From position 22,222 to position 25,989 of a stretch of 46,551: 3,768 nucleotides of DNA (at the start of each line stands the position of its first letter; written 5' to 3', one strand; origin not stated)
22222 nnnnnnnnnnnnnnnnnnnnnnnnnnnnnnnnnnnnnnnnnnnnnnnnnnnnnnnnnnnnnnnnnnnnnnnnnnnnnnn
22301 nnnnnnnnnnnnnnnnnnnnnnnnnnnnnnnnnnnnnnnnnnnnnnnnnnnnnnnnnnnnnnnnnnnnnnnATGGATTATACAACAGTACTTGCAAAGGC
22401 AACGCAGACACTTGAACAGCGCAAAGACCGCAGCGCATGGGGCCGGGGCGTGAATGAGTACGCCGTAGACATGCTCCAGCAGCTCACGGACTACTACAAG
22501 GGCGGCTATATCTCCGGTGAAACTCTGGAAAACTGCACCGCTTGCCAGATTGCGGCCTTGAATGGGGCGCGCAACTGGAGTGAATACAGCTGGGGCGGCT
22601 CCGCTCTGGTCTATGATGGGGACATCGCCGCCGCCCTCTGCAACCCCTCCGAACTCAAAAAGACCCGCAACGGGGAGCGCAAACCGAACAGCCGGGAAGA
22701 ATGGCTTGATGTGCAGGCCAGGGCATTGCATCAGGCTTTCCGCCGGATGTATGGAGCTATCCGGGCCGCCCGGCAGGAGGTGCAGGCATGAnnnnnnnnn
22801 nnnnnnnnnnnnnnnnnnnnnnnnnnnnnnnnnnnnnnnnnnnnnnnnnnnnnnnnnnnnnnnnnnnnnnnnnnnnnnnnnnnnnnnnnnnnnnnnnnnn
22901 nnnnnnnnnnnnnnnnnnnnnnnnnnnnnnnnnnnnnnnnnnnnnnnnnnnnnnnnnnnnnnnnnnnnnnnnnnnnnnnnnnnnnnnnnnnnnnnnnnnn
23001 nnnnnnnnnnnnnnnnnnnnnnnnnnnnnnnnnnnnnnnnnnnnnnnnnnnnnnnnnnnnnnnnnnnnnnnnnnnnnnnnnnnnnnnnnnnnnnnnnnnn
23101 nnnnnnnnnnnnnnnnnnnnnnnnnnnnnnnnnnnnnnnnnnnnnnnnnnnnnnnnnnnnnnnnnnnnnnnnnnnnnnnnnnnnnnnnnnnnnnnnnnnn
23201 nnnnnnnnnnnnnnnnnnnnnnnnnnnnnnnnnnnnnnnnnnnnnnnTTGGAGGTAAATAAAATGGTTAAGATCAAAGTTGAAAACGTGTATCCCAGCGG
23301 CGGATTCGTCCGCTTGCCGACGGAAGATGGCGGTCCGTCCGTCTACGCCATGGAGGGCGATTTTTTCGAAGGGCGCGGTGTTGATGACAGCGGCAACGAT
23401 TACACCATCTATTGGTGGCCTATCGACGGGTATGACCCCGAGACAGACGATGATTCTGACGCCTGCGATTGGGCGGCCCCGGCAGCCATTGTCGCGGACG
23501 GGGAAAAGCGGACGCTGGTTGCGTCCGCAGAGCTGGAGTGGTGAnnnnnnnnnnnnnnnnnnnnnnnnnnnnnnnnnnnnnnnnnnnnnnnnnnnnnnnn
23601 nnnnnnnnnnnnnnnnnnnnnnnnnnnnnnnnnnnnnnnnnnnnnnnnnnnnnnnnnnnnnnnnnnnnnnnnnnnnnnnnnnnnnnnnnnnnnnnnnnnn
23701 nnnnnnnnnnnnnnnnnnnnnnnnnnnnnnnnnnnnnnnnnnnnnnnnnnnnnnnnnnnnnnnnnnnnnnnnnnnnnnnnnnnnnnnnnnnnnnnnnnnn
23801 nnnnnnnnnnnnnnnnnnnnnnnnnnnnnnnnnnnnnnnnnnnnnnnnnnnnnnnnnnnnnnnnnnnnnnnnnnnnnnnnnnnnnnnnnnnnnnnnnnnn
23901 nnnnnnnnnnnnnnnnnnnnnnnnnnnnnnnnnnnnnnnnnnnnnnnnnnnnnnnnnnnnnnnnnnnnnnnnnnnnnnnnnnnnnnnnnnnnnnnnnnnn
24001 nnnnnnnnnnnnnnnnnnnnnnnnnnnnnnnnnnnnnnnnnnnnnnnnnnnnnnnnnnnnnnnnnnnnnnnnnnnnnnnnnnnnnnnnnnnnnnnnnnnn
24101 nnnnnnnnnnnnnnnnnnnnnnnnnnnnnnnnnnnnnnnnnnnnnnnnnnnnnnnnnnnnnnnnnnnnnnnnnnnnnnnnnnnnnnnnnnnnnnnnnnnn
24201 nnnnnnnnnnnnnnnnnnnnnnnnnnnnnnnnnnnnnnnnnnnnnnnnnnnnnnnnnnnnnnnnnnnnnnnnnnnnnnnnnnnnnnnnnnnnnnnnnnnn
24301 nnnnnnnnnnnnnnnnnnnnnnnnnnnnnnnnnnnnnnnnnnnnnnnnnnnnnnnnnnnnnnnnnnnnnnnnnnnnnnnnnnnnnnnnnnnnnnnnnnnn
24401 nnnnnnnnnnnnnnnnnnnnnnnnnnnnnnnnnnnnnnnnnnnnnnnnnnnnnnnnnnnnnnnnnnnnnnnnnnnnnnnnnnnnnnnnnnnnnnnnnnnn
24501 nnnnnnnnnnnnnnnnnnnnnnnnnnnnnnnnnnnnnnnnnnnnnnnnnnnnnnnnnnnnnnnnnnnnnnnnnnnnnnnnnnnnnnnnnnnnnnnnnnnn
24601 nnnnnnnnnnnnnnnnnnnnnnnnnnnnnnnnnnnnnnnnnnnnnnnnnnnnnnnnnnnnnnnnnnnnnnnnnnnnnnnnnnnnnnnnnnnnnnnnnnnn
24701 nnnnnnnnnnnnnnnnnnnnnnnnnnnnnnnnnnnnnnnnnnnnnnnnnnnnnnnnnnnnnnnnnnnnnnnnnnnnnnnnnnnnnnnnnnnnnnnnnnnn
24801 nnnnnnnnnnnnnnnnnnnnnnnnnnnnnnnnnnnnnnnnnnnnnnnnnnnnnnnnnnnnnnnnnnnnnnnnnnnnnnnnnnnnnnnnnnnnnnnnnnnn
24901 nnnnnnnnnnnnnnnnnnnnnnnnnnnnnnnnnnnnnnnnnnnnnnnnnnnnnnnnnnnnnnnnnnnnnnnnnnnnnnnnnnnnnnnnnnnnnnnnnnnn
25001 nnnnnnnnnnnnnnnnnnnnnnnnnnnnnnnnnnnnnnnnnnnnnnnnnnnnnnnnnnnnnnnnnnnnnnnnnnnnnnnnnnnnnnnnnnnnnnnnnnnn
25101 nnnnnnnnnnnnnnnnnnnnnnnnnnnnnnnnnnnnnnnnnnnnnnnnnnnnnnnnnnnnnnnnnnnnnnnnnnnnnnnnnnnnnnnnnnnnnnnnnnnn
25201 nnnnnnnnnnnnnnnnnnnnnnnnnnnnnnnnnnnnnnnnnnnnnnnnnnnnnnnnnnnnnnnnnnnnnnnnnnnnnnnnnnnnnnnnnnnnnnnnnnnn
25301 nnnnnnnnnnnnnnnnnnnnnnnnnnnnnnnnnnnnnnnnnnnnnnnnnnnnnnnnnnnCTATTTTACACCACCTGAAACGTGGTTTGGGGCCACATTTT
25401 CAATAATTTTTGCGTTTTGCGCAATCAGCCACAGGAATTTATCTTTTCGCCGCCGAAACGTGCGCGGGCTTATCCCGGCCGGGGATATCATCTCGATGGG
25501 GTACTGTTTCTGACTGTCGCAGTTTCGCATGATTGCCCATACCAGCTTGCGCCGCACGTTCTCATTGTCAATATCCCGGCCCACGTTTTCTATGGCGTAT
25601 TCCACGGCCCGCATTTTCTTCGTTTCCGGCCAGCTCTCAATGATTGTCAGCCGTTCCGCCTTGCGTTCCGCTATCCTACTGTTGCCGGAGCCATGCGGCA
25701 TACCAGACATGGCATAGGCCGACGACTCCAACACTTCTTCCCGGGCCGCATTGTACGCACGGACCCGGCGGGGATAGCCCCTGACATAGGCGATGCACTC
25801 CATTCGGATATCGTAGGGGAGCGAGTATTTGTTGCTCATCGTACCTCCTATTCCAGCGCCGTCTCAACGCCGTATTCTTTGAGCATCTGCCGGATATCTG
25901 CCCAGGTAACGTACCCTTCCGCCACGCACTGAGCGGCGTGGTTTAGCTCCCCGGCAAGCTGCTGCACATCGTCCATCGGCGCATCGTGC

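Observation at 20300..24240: terS and terL are separated by a 3.9-kb lower-GC cargo island with its own recombinase, promoters and terminators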

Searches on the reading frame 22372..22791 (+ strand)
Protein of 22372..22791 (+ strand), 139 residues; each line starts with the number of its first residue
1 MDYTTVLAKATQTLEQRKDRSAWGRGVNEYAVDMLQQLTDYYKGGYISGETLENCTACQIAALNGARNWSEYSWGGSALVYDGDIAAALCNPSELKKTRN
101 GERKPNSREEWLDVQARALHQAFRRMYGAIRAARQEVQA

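Call 4: search_protein_families(library=pfam, proteins=[window:22372-22791:+], max_evalue=0.1)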
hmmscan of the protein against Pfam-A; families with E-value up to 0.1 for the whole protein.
window:22372-22791:+ (139 aa): 0 families

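Call 5: search_protein_families(library=phrogs, proteins=[window:22372-22791:+], max_evalue=0.01)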
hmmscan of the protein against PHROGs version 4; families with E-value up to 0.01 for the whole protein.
window:22372-22791:+ (139 aa): 0 families

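Call 37: find_homologous_proteins(query=window:22372-22791:+, max_evalue=0.001)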
Query window:22372-22791:+ (139 aa): 2235 proteins with E <= 0.001 among 2250 candidates; the best 120 are listed.
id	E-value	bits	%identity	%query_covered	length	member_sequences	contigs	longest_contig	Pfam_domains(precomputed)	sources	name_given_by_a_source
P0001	2.5e-83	294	94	100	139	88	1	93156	-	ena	-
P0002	4.6e-82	290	93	99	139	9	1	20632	-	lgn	-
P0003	3.6e-81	287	93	100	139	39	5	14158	-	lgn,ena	-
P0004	4.0e-81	287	92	100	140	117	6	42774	-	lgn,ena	-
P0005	1.1e-80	286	92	100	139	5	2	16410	-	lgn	-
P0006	3.7e-80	284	90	99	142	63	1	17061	-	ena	-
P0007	5.3e-80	284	91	99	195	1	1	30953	-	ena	-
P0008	1.5e-79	282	91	100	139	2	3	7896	-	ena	-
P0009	1.8e-79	282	91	100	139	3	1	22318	-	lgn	-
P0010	4.4e-79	281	91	100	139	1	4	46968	-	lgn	-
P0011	1.5e-78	279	91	99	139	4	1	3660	-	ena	-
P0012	1.6e-78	279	91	99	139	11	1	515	-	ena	-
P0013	2.2e-78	278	91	100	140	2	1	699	-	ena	-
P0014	5.0e-78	277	91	99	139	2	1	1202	-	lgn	-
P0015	6.7e-78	277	91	99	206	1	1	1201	-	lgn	-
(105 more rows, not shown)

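Call 41: search_solved_structures(query=A1, max_evalue=10, show_alignments=2)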
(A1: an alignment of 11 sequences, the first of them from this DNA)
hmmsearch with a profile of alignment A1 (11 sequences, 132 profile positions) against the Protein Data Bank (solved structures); distinct sequences matched with E-value up to 10: 0.
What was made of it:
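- Tried and rejected: A profile search against PDB found nothing (call 41).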

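Call 58: search_protein_families(library=padloc, proteins=[window:22372-22791:+], max_evalue=0.01)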
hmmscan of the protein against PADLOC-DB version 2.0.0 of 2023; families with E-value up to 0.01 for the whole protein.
window:22372-22791:+ (139 aa): 0 families

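Call 64: predict_structure(alignment_id=A2)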
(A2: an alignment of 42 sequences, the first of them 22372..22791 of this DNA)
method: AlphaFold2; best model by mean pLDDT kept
length: 139 residues; sequences in the alignment: 42
mean_pLDDT: 63.7   pTM: 0.65
mean pLDDT of the five models: 63.7, 55.2, 54.8, 51.9, 46.5
residues with pLDDT >= 90: 1; 70-90: 65; 50-70: 33; < 50: 40
segments of 3 or more residues with pLDDT < 50: 68-106
pLDDT, mean of each block of 10 residues (from residue 1): 81 79 65 79 68 76 56 37 38 40 44 62 84 86
secondary structure, 60 per line:
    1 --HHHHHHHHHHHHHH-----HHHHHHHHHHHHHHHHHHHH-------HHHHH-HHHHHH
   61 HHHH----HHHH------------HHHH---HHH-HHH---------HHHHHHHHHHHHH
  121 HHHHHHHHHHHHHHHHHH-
elements in order: H3-16 H22-41 H49-53 H55-64 H69-72 H85-88 H108-138

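Call 67: fold_search(model_id=the predicted structure, library=pdb)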
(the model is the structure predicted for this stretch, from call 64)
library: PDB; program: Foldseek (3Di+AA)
matches with E <= 10: 115; with E <= 0.001: 0
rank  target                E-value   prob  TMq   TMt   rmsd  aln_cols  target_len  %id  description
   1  4xul                  8.1e-01  0.14  0.23  0.11  14.8       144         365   15  Crystal structure of M. chilensis Mg662 protein complexed with GTP (released 2016-02-03)
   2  8d82_D                1.3e+00  0.09  0.23  0.20  13.1       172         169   14  Cryo-EM structure of human IL-6 signaling complex in detergent: model containing full extracellular domains (released 2023-03-29)
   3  5vjs                  1.4e+00  0.09  0.23  0.17  16.9       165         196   13  De Novo Photosynthetic Reaction Center Protein Equipped with Heme B, a synthetic Zn porphyrin, and Zn(II) cations (released 2018-04-25)
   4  2yfb_A                1.6e+00  0.14  0.27  0.18  13.3       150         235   18  X-ray structure of McpS ligand binding domain in complex with succinate (released 2012-04-18)
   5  4cni_C                2.0e+00  0.08  0.24  0.20  13.8       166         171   10  Crystal structure of the Fab portion of Olokizumab in complex with IL- 6 (released 2014-04-30)
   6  7nxz                  2.0e+00  0.06  0.20  0.19  12.6       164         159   15  Synthetic glycoform of Human Interleukin 6 (released 2021-04-07)
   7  5fuc_A                2.1e+00  0.08  0.24  0.22  13.3       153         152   10  Biophysical and cellular characterisation of a junctional epitope antibody that locks IL-6 and gp80 together in a stab (released 2017-01-25)
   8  1p9m_B                2.1e+00  0.08  0.24  0.21  13.8       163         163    8  Crystal structure of the hexameric human IL-6/IL-6 alpha receptor/gp130 complex (released 2003-07-01)
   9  7y16_A                2.3e+00  0.13  0.27  0.25  14.0       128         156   15  Crystal structure of rRNA-processing protein Las1 (released 2023-06-14)
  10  7f9l_A                2.7e+00  0.06  0.21  0.18  17.1       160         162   14  Crystal structure of the variable region of Plasmodium RIFIN #6 (PF3D7_1400600) in complex with LAIR1 (with T67L, N69S (released 2021-08-18)
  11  9min_I                2.8e+00  0.08  0.23  0.25  16.9       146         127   14  Structure of a designed minibinder to NYESO1-A*02:01 (released 2025-08-06)
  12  9cpc_3H               3.0e+00  0.04  0.19  0.09  28.4       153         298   14  Atomic model of porcine brain ventricles cilia doublet microtubule (48-nm periodicity) (released 2024-10-23)
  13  3s9l_B                3.1e+00  0.05  0.19  0.08  13.2       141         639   13  Complex between transferrin receptor 1 and transferrin with iron in the N-Lobe, cryocooled 2 (released 2011-08-10)
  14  4ni9_C                3.1e+00  0.04  0.19  0.19  13.1       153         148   11  Crystal structure of human interleukin 6 in complex with a modified nucleotide aptamer (SOMAMER SL1025), FORM 2 (released 2014-01-22)
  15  4o9h_A                3.3e+00  0.06  0.23  0.22  12.9       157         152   11  Structure of Interleukin-6 in complex with a Camelid Fab fragment (released 2015-04-15)
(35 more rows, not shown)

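Call 68: fold_search(model_id=the predicted structure, library=viral)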
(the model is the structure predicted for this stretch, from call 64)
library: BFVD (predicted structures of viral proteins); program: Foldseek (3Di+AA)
matches with E <= 10: 129; with E <= 0.001: 0
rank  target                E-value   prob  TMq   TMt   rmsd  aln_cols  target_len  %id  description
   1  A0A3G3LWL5            7.1e-01  0.25  0.30  0.26  11.6       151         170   13  Uncharacterized protein [Corynebacterium phage Kimchi1738]
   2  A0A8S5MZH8            7.5e-01  0.21  0.26  0.27  13.3       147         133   11  Avd-like-generating retroelement protein [Siphoviridae sp. ctAUQ2]
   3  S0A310                7.9e-01  0.28  0.30  0.14   8.6       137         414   18  Phage major capsid protein [Cellulophaga phage phi18:2]
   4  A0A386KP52            9.2e-01  0.09  0.21  0.20  15.0       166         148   13  Uncharacterized protein [Microbacterium phage ValentiniPuff]
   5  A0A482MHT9            1.4e+00  0.10  0.24  0.25  14.5       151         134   17  Uncharacterized protein [Serratia phage Parlo]
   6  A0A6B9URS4            1.7e+00  0.13  0.27  0.17  14.1       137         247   15  (no name in the UniProt tables at hand)
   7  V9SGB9                2.1e+00  0.11  0.30  0.30  16.5       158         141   13  Uncharacterized protein [Tunisvirus fontaine2]
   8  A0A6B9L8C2            2.1e+00  0.08  0.21  0.26  11.7       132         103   11  Uncharacterized protein [Gordonia phage Volt]
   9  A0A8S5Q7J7            2.2e+00  0.11  0.28  0.29  13.0       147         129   10  Avd-like protein [Siphoviridae sp. cty3u30]
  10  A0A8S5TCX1            2.2e+00  0.10  0.25  0.28  12.6       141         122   16  Uncharacterized protein [Phage sp. ctesc4]
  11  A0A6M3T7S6            2.4e+00  0.07  0.20  0.16  15.7       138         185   12  (no name in the UniProt tables at hand)
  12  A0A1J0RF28            2.5e+00  0.12  0.30  0.22  16.7       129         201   16  (no name in the UniProt tables at hand)
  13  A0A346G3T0            2.5e+00  0.08  0.27  0.22  19.2       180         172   12  (no name in the UniProt tables at hand)
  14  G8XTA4                2.5e+00  0.08  0.23  0.08  11.8       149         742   13  Tegument protein pp150 [Simian cytomegalovirus (strain Colburn)]
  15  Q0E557                2.9e+00  0.08  0.26  0.16  15.6       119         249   13  27.1 kDa [Spodoptera frugiperda ascovirus 1a]
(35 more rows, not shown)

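Call 86: search_protein_families(library=ncbifam, proteins=[window:22372-22791:+], max_evalue=0.01)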
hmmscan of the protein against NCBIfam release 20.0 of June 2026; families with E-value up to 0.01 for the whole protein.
window:22372-22791:+ (139 aa): 0 families

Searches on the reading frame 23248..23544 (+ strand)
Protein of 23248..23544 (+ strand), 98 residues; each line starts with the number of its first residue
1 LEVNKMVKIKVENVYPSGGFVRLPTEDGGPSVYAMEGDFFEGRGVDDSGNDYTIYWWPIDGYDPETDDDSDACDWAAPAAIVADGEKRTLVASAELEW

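Call 4: search_protein_families(library=pfam, proteins=[window:23248-23544:+], max_evalue=0.1)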
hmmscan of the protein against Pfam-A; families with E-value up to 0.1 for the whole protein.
window:23248-23544:+ (98 aa): 0 families

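Call 5: search_protein_families(library=phrogs, proteins=[window:23248-23544:+], max_evalue=0.01)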
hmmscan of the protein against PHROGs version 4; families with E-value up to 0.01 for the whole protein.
window:23248-23544:+ (98 aa): 0 families

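Call 58: search_protein_families(library=padloc, proteins=[window:23263-23544:+], max_evalue=0.01)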
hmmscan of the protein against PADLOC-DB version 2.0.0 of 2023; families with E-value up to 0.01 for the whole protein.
window:23263-23544:+ (93 aa): 0 families

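Call 86: search_protein_families(library=ncbifam, proteins=[window:23263-23544:+], max_evalue=0.01)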
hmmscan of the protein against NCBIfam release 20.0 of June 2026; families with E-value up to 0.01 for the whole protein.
window:23263-23544:+ (93 aa): 0 families

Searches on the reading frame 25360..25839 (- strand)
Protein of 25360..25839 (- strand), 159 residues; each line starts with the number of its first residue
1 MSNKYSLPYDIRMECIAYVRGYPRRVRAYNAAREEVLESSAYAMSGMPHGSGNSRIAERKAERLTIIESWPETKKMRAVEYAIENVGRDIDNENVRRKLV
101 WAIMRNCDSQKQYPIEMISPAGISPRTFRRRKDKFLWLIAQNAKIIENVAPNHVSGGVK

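Call 4: search_protein_families(library=pfam, proteins=[window:25360-25839:-], max_evalue=0.1)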
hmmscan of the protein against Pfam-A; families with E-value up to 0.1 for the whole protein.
window:25360-25839:- (159 aa): 0 families

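Call 5: search_protein_families(library=phrogs, proteins=[window:25360-25839:-], max_evalue=0.01)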
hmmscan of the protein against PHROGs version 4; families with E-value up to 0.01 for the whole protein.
window:25360-25839:- (159 aa): 2 families
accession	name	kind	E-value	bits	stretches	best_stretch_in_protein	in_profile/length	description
phrog_11237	-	unknown function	0.00014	23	1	2-143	12-138/139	-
phrog_248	-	transcription regulation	0.00021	22.5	1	22-147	32-141/161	transcriptional activator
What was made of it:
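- A putative late activator, 25360-25839 (PHROG_248 2.1e-4), lies upstream of terS (call 5).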

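Call 86: search_protein_families(library=ncbifam, proteins=[window:25360-25839:-], max_evalue=0.01)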
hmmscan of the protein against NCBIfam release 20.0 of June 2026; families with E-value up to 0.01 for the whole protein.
window:25360-25839:- (159 aa): 0 families
